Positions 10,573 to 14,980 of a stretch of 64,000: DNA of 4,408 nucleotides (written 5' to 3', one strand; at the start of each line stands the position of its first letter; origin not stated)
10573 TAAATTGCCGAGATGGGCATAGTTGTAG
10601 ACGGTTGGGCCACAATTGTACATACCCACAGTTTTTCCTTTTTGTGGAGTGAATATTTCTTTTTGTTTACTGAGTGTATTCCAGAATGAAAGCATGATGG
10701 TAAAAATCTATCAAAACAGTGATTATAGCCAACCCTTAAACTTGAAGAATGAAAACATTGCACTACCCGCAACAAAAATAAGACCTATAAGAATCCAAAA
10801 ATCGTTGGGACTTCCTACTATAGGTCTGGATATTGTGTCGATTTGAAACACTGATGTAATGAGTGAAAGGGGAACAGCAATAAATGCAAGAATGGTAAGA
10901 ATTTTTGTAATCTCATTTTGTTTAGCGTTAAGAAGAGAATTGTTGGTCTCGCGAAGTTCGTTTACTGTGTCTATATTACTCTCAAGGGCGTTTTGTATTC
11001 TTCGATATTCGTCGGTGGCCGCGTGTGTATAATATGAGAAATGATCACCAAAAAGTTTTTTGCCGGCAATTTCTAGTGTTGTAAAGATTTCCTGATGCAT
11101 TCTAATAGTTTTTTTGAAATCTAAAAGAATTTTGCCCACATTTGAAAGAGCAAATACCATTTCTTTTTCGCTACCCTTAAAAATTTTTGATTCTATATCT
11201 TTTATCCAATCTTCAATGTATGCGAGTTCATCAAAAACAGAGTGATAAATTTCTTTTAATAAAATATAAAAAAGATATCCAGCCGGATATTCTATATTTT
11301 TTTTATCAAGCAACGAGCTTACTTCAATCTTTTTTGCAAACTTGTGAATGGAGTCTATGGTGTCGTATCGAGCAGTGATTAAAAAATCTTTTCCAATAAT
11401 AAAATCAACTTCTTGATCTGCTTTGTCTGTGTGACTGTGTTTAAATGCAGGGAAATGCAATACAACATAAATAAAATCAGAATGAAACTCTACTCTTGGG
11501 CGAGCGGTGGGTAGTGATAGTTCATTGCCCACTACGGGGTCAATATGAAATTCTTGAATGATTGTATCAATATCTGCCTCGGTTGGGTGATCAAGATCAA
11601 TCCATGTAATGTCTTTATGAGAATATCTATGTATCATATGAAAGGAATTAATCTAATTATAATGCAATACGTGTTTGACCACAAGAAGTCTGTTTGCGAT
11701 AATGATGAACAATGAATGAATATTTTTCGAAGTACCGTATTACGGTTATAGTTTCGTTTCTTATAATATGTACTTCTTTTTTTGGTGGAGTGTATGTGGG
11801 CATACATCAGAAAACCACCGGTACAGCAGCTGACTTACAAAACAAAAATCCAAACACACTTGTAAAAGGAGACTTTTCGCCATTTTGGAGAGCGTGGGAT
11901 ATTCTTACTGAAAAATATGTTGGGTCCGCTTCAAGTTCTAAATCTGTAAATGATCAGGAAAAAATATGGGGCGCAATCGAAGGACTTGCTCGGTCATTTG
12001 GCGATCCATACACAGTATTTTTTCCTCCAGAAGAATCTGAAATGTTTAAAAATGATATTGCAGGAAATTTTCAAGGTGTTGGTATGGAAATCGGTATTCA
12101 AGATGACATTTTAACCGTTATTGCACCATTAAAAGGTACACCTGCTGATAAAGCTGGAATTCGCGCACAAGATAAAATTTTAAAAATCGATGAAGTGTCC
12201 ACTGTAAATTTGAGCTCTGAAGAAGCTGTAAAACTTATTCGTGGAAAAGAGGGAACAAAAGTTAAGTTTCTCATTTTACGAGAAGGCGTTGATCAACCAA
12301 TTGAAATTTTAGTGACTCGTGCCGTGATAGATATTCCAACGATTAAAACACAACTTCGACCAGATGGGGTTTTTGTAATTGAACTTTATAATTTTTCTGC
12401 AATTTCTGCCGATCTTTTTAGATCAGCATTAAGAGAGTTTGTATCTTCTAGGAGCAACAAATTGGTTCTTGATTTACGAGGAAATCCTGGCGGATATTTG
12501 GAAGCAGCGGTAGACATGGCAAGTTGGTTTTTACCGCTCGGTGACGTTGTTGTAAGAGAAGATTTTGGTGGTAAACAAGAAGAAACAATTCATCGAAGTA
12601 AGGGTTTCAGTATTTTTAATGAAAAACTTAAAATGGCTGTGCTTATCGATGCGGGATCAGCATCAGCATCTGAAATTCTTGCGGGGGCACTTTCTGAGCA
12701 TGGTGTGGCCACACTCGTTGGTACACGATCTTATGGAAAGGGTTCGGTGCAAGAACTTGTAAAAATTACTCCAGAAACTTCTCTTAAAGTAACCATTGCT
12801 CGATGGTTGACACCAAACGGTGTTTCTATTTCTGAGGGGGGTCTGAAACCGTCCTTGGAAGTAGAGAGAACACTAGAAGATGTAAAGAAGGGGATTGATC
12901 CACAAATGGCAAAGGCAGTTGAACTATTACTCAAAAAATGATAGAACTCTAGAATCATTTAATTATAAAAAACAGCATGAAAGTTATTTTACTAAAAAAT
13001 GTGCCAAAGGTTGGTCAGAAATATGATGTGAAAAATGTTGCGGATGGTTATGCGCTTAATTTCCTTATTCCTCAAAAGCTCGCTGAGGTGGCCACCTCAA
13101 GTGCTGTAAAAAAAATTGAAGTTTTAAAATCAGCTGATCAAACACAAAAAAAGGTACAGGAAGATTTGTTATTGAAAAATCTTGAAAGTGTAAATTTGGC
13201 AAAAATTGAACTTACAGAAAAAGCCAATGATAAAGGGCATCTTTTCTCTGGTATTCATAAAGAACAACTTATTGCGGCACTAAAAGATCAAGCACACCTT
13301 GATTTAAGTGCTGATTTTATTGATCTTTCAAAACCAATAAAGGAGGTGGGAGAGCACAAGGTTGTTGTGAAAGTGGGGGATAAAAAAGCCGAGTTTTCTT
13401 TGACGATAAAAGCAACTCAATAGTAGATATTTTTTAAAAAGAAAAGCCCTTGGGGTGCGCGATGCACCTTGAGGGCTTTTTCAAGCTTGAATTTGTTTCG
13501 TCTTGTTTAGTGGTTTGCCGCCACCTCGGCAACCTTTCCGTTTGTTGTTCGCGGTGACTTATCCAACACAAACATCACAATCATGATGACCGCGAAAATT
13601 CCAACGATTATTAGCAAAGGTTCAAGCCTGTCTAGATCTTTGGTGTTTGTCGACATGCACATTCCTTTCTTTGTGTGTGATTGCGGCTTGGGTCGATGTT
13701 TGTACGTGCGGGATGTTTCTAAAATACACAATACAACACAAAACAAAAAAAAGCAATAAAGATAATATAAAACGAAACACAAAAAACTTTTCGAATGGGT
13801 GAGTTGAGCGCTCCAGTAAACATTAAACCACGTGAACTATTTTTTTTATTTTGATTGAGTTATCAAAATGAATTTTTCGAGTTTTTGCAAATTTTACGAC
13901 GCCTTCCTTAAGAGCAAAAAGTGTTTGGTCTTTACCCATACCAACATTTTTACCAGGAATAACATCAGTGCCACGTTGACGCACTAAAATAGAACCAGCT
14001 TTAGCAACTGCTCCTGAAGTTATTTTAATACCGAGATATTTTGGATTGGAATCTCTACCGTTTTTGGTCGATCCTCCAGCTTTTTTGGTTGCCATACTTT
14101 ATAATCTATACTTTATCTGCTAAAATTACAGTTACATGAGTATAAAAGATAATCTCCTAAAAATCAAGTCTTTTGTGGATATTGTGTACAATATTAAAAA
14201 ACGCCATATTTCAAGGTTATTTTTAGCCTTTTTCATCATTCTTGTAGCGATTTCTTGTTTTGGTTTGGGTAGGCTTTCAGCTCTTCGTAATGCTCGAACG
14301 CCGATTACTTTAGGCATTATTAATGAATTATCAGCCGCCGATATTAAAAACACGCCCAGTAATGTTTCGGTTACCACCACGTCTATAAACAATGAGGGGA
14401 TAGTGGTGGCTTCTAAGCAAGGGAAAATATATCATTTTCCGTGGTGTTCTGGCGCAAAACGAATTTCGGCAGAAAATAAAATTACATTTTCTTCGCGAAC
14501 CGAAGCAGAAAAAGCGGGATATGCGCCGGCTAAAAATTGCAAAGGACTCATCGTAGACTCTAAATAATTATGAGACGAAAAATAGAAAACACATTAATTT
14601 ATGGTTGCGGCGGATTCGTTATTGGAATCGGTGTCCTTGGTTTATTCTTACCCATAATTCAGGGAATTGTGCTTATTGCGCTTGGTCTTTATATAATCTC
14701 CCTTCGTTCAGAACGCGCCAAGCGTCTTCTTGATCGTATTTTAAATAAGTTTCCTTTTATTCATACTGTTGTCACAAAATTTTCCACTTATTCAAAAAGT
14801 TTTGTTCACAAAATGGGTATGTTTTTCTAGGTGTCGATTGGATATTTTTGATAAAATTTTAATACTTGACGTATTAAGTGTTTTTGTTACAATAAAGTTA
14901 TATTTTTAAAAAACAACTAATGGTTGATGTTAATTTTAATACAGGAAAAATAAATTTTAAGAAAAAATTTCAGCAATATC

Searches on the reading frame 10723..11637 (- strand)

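Call 53: search_protein_families(library=pfam, proteins=[window:10723-11637:-], max_evalue=0.01)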
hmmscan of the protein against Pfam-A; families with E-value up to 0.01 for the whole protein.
window:10723-11637:- (304 aa): 2 families
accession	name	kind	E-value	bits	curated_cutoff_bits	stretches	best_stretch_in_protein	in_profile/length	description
PF01544.23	CorA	-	5.6e-48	164.2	27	1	8-299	2-291/292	CorA-like Mg2+ transporter protein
PF00435.27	Spectrin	-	0.0025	18.7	29.9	0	135-231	7-98/105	Spectrin repeat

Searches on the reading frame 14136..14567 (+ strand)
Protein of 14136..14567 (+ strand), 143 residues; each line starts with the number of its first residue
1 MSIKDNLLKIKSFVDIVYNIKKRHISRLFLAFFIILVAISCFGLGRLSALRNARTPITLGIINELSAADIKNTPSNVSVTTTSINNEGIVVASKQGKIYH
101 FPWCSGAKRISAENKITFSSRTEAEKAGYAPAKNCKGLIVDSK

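Call 53: search_protein_families(library=pfam, proteins=[window:14136-14567:+], max_evalue=0.01)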
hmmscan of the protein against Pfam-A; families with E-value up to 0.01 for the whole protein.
window:14136-14567:+ (143 aa): 1 family
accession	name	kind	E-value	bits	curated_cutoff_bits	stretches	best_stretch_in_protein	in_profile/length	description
PF02805.21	Ada_Zn_binding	-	8e-05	23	23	1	89-136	17-63/65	Metal binding domain of Ada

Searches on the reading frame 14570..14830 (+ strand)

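Call 85: search_protein_families(library=pfam, proteins=[window:14570-14830:+], max_evalue=0.01)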
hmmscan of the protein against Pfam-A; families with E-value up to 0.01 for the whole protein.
window:14570-14830:+ (86 aa): 2 families
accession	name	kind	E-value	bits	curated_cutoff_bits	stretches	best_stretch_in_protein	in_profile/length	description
PF09656.15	PGPGW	-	1.8e-05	24.7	23.3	1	14-59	8-52/53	Putative transmembrane protein (PGPGW)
PF04304.18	DUF454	-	0.0063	17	35.1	1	9-54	3-48/115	Protein of unknown function (DUF454)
